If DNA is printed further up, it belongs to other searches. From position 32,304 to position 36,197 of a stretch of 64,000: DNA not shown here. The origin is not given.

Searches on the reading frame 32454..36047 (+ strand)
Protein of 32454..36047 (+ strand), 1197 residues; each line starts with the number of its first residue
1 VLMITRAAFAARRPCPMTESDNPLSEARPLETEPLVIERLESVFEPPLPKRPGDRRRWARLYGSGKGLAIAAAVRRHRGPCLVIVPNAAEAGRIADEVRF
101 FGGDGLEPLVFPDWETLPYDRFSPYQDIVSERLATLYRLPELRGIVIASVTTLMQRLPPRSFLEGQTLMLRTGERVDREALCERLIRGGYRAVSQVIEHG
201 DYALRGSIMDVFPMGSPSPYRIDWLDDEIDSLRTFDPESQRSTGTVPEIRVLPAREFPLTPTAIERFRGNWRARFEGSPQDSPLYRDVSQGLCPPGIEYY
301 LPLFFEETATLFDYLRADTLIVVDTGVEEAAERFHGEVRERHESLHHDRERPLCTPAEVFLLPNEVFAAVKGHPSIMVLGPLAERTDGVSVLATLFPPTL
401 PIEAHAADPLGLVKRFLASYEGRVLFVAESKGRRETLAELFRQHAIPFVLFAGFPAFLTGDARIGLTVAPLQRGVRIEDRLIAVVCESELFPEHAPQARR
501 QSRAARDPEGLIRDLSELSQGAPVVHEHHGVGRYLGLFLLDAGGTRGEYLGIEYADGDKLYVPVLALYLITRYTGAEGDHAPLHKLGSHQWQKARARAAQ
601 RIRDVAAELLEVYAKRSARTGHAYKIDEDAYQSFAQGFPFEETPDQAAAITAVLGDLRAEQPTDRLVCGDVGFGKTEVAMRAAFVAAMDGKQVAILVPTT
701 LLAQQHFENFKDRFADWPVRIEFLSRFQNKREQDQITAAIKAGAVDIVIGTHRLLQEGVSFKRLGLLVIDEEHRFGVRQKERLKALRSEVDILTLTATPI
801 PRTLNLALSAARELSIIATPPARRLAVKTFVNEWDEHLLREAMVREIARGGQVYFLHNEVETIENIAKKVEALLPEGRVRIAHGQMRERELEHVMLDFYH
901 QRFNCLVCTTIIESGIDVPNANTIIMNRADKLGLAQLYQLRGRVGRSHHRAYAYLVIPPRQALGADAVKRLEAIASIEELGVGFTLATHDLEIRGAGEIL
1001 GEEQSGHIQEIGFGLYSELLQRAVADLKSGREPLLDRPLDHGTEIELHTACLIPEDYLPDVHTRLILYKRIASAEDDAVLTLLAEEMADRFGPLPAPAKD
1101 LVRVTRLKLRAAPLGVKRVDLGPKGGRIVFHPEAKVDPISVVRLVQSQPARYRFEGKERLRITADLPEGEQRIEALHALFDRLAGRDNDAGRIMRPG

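Call 5: search_protein_families(library=pfam, proteins=[window:32454-36047:+])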
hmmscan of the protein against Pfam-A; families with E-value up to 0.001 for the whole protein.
window:32454-36047:+ (1197 aa): 7 families
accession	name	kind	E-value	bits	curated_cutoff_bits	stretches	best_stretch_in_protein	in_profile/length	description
PF00270.35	DEAD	-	4.1e-28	98.6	26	1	643-804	1-164/167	DEAD/DEAH box helicase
PF03461.20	TRCF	-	1.4e-25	89.9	25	1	1048-1138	2-92/95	TRCF domain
PF17757.6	UvrB_inter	-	3e-25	88.6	22.9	1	168-257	1-91/91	UvrB interaction domain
PF00271.37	Helicase_C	-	6e-21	75.2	23.5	1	842-947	9-109/110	Helicase conserved C-terminal domain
PF21132.2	MFD_D3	-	6.7e-20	71.3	21.8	1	416-490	1-73/73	MFD, D3 domain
PF02559.22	CarD_TRCF_RID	-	2.3e-15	56.8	23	1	518-573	1-56/57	CarD-like/TRCF RID domain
PF04851.21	ResIII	-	1.1e-11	45.4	22.5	1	642-799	4-162/164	Type III restriction enzyme, res subunit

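Call 8: find_encoding_contigs(protein=window:32502-36047:+, flank=10000, max_places=10)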
Protein window:32502-36047:+ (1181 aa): no gene with exactly this product is on record in the collection.

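Call 14: find_related_loci(query=window:32502-36047:+, collection=genome_contigs, flank=10000)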
Query window:32502-36047:+ (1181 aa) in genome_contigs; peptide patterns used: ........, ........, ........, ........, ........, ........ (x = any residue, [..] = any of these).
600 stretches matched a pattern (row limit reached: there are more); 597 encode a relative of the query (tblastn E <= 1e-3); the best 80 are kept; 80 distinct loci.
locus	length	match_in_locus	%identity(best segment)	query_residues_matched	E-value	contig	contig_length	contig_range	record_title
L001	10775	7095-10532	68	26-1170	0e+0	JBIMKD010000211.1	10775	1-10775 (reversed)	MAG: Chromatiales bacterium isolate Frasassi PCtopBin12 k141_166867, whole genome shotgun sequence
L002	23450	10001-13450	60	28-1171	0e+0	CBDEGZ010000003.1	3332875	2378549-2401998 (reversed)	MAG: Gammaproteobacteria bacterium isolate d4f7fdc9-f89b-4174-bf1d-6ce48d75cc49 genome assembly, contig: contig_3, whole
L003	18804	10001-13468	59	22-1171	0e+0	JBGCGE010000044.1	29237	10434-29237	MAG: Gammaproteobacteria bacterium isolate SGMAG-06 contig44, whole genome shotgun sequence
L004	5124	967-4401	61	26-1169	0e+0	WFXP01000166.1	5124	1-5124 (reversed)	MAG: Gammaproteobacteria bacterium isolate S141_57 k151_94482, whole genome shotgun sequence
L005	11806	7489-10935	58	25-1171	0e+0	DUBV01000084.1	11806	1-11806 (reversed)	MAG TPA_asm: Thiotrichaceae bacterium isolate UWMA-0311 NODE_7157_length_11806_cov_0.618861, whole genome shotgun sequen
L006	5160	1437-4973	55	1-1168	0e+0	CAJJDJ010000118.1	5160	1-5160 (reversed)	MAG: Thiotrichaceae bacterium UBA7359 isolate FRAM18_bin315 genome assembly, contig: FRAM18_bin315-118, whole genome sho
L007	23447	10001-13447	58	26-1175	0e+0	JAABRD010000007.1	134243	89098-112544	MAG: Thiotrichaceae bacterium isolate S06.Bin195 NODE_7_length_134243_cov_6.07765, whole genome shotgun sequence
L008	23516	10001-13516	57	1-1168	0e+0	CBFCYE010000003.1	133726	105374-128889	MAG TPA_asm: uncultured Gammaproteobacteria bacterium isolate SRR26215679_binner12_Refined_162 genome assembly, contig:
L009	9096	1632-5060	61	27-1168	0e+0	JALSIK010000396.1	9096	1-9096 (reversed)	MAG: Chromatiales bacterium isolate 354-166_metabat2_scaf2bin.031 354-166_scaffold_7539_c1, whole genome shotgun sequenc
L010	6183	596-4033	57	24-1168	0e+0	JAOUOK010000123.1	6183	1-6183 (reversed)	MAG: Gammaproteobacteria bacterium isolate 8_1_Oct_SF_Bin111 8_1_Oct_SF_Bin111_scaffold_14275_c1, whole genome shotgun s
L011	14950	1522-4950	58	26-1168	0e+0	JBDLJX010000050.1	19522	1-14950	MAG: Pseudomonadota bacterium isolate MAG113 MAG113_50, whole genome shotgun sequence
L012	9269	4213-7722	58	6-1167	0e+0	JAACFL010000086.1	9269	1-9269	MAG: Gammaproteobacteria bacterium isolate bin.86 scaffold_5664, whole genome shotgun sequence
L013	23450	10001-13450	56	25-1171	0e+0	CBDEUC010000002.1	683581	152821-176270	MAG: Gammaproteobacteria bacterium isolate 8e3bc6ce-b841-443b-bc1b-2004cf7c1c0e genome assembly, contig: contig_2, whole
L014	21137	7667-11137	57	14-1167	0e+0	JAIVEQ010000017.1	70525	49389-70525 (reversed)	MAG: Candidatus Thiodiazotropha sp. isolate LCAP3_T1 c_000000000017, whole genome shotgun sequence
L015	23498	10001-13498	56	10-1160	0e+0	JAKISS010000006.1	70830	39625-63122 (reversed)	MAG: Gammaproteobacteria bacterium isolate D96SM.bin.23 NODE_238_length_70830_cov_49.420088, whole genome shotgun sequen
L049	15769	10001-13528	54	26-1178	0e+0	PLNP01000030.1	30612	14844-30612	MAG: Rhodanobacteraceae bacterium isolate fen_1225 73.20120800_E1X.35_contig_7543, whole genome shotgun sequence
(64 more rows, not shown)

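Call 21: find_homologous_proteins(query=window:32502-36047:+, max_evalue=1e-50)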
Query window:32502-36047:+ (1181 aa): 8000 proteins with E <= 1e-50 among 8000 candidates; the best 120 are listed.
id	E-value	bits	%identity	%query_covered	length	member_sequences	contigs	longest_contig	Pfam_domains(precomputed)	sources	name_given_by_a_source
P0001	0.0e+0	2536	95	100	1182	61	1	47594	PF21132.3,PF02559.23,PF00270.36,PF17757.7,PF03461.21,PF00271.38,PF04851.22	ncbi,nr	ncbi:MAG: transcription-repair coupling factor [Gammaproteobacteria bacterium]|nr:transcription-repa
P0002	0.0e+0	2233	85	99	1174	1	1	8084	PF21132.3,PF02559.23,PF00270.36,PF17757.7,PF03461.21,PF00271.38,PF04851.22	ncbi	-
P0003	0.0e+0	1725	67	97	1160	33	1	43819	PF21132.3,PF02559.23,PF00270.36,PF17757.7,PF03461.21,PF00271.38,PF04851.22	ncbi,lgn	-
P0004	0.0e+0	1714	68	97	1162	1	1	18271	PF21132.3,PF02559.23,PF00270.36,PF17757.7,PF03461.21,PF00271.38,PF04851.22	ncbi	ncbi:MAG: transcription-repair coupling factor [Gammaproteobacteria bacterium]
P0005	0.0e+0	1697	66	97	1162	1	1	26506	PF21132.3,PF02559.23,PF00270.36,PF17757.7,PF03461.21,PF00271.38,PF04851.22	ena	-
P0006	0.0e+0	1687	66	97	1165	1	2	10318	PF21132.3,PF02559.23,PF00270.36,PF17757.7,PF03461.21,PF00271.38,PF04851.22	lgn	-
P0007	0.0e+0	1660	64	97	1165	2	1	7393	PF21132.3,PF02559.23,PF00270.36,PF17757.7,PF03461.21,PF00271.38,PF04851.22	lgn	-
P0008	0.0e+0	1648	64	97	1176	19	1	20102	PF21132.3,PF02559.23,PF00270.36,PF17757.7,PF03461.21,PF00271.38,PF04851.22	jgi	jgi:transcription-repair coupling factor (superfamily II helicase)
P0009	0.0e+0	1616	63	97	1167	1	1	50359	PF21132.3,PF02559.23,PF00270.36,PF17757.7,PF03461.21,PF00271.38,PF04851.22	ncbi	-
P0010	0.0e+0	1615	63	97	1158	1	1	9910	PF21132.3,PF02559.23,PF00270.36,PF17757.7,PF03461.21,PF00271.38,PF22590.3,PF04851.22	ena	-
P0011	0.0e+0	1611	63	97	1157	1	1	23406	PF21132.3,PF02559.23,PF00270.36,PF00176.30,PF14814.12,PF17757.7,PF03461.21,PF00271.38,PF04851.22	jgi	jgi:transcription-repair coupling factor (superfamily II helicase)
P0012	0.0e+0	1599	63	97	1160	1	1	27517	PF21132.3,PF02559.23,PF00270.36,PF17757.7,PF03461.21,PF00271.38,PF04851.22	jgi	jgi:transcription-repair coupling factor (superfamily II helicase)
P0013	0.0e+0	1593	64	97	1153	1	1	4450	PF21132.3,PF02559.23,PF00270.36,PF17757.7,PF03461.21,PF00271.38,PF22590.3,PF04851.22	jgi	jgi:transcription-repair coupling factor (superfamily II helicase)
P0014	0.0e+0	1591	63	97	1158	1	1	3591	PF21132.3,PF02559.23,PF00270.36,PF17757.7,PF03461.21,PF00271.38,PF04851.22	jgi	-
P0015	0.0e+0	1589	62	97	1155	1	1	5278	PF21132.3,PF02559.23,PF00270.36,PF17757.7,PF03461.21,PF00271.38,PF04851.22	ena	-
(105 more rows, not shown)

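Call 22: find_encoding_contigs(protein=P0001, flank=10000, max_places=10)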
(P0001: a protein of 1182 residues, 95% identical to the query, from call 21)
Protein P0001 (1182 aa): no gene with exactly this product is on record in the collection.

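Call 23: find_encoding_contigs(protein=P0002, flank=10000, max_places=10)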
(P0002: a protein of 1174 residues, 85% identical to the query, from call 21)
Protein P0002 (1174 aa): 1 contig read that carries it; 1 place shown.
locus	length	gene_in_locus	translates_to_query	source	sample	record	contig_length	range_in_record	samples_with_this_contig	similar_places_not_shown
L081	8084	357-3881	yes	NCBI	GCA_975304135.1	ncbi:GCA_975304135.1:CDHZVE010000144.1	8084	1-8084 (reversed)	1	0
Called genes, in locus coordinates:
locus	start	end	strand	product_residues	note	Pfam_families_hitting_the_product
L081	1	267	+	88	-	?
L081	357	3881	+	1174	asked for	PF17757:UvrB_inter, PF21132:MFD_D3, PF02559:CarD_TRCF_RID, PF04851:ResIII, PF00270:DEAD, PF00271:Helicase_C, PF03461:TRCF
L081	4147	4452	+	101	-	-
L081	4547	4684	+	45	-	-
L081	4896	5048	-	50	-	-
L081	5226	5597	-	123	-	PF04241:DUF423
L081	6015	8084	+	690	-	?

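Call 26: list_cluster_members(proteins=[P0001])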
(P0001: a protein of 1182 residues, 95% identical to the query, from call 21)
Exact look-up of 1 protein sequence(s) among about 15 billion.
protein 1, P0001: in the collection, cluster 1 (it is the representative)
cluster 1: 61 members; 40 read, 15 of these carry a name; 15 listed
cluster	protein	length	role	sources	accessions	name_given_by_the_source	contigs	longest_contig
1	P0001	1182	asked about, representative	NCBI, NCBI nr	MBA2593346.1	MAG: transcription-repair coupling factor [Gammaproteobacteria bacterium] | transcription-repair coupling factor [Gammaproteobacteria bacterium]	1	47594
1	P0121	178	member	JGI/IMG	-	transcription-repair coupling factor (superfamily II helicase)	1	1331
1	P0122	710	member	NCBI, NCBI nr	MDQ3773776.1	MAG: DEAD/DEAH box helicase, partial [Pseudomonadota bacterium] | DEAD/DEAH box helicase [Pseudomonadota bacterium]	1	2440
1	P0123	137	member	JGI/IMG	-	transcription-repair coupling factor (superfamily II helicase)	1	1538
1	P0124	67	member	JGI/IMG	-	transcription-repair coupling factor (superfamily II helicase)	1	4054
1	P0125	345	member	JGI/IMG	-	transcription-repair coupling factor (superfamily II helicase)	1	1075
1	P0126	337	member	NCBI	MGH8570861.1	MAG: TRCF domain-containing protein, partial [Gammaproteobacteria bacterium]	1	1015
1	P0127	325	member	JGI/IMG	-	transcription-repair coupling factor (superfamily II helicase)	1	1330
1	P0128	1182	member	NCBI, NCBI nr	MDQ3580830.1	MAG: transcription-repair coupling factor [Pseudomonadota bacterium] | transcription-repair coupling factor [Pseudomonadota bacterium]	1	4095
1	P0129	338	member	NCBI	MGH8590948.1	MAG: CarD family transcriptional regulator, partial [Gammaproteobacteria bacterium]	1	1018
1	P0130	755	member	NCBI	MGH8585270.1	MAG: transcription-repair coupling factor, partial [Gammaproteobacteria bacterium]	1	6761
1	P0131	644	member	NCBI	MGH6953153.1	MAG: DEAD/DEAH box helicase, partial [Alphaproteobacteria bacterium]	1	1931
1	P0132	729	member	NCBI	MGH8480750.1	MAG: transcription-repair coupling factor, partial [Gammaproteobacteria bacterium]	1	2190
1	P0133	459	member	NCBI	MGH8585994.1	MAG: TRCF domain-containing protein, partial [Gammaproteobacteria bacterium]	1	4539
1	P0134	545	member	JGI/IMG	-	transcription-repair coupling factor (superfamily II helicase)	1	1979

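Call 29: find_related_loci(query=window:32502-36047:+, collection=metagenome_contigs, flank=10000)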
Query window:32502-36047:+ (1181 aa) in metagenome_contigs; peptide patterns used: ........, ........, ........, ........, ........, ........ (x = any residue, [..] = any of these).
600 stretches matched a pattern (row limit reached: there are more); 578 encode a relative of the query (tblastn E <= 1e-3); the best 80 are kept; 80 distinct loci.
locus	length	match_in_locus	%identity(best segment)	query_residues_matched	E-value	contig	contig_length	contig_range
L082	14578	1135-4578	61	26-1171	0e+0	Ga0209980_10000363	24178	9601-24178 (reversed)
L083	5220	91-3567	58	18-1171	0e+0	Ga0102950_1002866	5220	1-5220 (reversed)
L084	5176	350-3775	59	30-1170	0e+0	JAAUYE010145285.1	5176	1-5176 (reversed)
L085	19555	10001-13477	59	8-1167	0e+0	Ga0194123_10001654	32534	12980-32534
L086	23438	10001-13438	56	25-1168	0e+0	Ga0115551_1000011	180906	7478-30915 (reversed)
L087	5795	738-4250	58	12-1174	0e+0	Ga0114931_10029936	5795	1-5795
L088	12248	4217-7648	56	25-1168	0e+0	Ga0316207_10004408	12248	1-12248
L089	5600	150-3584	57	25-1168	0e+0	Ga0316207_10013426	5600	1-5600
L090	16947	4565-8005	58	28-1173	0e+0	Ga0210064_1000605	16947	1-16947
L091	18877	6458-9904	57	29-1177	0e+0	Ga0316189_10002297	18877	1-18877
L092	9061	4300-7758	58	24-1168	0e+0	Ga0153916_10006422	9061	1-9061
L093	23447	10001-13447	58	26-1173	0e+0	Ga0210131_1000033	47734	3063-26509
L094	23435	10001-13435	55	25-1168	0e+0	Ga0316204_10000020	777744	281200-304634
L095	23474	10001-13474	55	17-1168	0e+0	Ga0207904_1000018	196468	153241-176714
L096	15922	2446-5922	59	13-1167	0e+0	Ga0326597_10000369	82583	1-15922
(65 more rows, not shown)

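Call 30: find_encoding_contigs(protein=P0133, flank=10000)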
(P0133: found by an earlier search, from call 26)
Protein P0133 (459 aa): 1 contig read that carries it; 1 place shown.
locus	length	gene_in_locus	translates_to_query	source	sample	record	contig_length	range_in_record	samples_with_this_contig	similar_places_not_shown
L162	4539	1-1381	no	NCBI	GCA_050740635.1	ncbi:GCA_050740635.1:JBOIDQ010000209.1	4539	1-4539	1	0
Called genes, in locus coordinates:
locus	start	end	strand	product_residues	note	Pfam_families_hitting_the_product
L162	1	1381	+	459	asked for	PF00270:DEAD, PF00271:Helicase_C, PF03461:TRCF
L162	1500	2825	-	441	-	PF00999:Na_H_Exchanger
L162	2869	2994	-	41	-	-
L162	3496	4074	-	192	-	-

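Call 31: find_encoding_contigs(protein=P0128, flank=10000)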
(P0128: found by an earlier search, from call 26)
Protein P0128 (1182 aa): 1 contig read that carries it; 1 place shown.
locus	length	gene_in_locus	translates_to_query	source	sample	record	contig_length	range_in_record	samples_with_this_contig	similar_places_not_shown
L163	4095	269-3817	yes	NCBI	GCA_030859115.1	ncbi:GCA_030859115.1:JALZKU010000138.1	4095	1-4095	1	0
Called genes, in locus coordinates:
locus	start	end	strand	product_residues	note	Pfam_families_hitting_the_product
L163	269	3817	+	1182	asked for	PF17757:UvrB_inter, PF21132:MFD_D3, PF02559:CarD_TRCF_RID, PF00270:DEAD, PF04851:ResIII, PF00271:Helicase_C, PF03461:TRCF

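Call 35: find_encoding_contigs(protein=P0124, flank=10000)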
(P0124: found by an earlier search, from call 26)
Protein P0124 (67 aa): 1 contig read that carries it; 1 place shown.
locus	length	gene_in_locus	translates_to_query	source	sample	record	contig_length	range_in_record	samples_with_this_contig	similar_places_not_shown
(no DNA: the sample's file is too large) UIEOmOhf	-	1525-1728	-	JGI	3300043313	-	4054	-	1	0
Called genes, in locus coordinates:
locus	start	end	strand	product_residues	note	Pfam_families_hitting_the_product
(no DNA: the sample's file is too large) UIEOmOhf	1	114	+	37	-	?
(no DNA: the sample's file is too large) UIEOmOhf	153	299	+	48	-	-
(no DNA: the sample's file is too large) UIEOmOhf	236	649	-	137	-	-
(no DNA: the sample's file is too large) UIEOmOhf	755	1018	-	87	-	PF00881:Nitroreductase (weak)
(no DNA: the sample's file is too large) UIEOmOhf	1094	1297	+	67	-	-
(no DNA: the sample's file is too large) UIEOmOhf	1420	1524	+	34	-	-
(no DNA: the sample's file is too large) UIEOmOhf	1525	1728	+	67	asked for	PF00270:DEAD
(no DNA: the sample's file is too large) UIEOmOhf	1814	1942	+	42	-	-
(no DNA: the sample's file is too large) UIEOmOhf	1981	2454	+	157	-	-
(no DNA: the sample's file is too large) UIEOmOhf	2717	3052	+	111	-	-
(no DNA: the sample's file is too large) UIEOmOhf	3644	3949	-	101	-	-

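Call 36: find_encoding_contigs(protein=P0123, flank=10000)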
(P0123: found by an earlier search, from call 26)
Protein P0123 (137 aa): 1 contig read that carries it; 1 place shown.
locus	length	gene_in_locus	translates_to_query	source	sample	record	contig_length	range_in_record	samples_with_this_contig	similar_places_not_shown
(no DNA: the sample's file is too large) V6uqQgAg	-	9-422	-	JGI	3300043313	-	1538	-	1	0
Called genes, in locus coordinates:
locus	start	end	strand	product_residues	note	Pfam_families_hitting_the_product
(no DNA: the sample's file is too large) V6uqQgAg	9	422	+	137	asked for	PF03461:TRCF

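Call 38: find_encoding_contigs(protein=P0130, flank=10000)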
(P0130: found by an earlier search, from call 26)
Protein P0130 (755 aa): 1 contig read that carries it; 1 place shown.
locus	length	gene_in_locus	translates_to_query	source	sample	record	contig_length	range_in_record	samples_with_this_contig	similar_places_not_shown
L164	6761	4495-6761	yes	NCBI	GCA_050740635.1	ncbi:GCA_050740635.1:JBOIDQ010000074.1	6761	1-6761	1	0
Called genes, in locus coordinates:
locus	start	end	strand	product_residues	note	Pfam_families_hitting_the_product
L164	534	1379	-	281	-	PF13489:Methyltransf_23 (weak), PF01209:Ubie_methyltran (weak), PF08241:Methyltransf_11, PF08242:Methyltransf_12 (faint), PF13649:Methyltransf_25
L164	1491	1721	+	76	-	-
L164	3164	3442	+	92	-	PF05015:HigB-like_toxin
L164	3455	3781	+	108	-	PF01381:HTH_3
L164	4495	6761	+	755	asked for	PF17757:UvrB_inter, PF21132:MFD_D3, PF02559:CarD_TRCF_RID, PF00270:DEAD, PF04851:ResIII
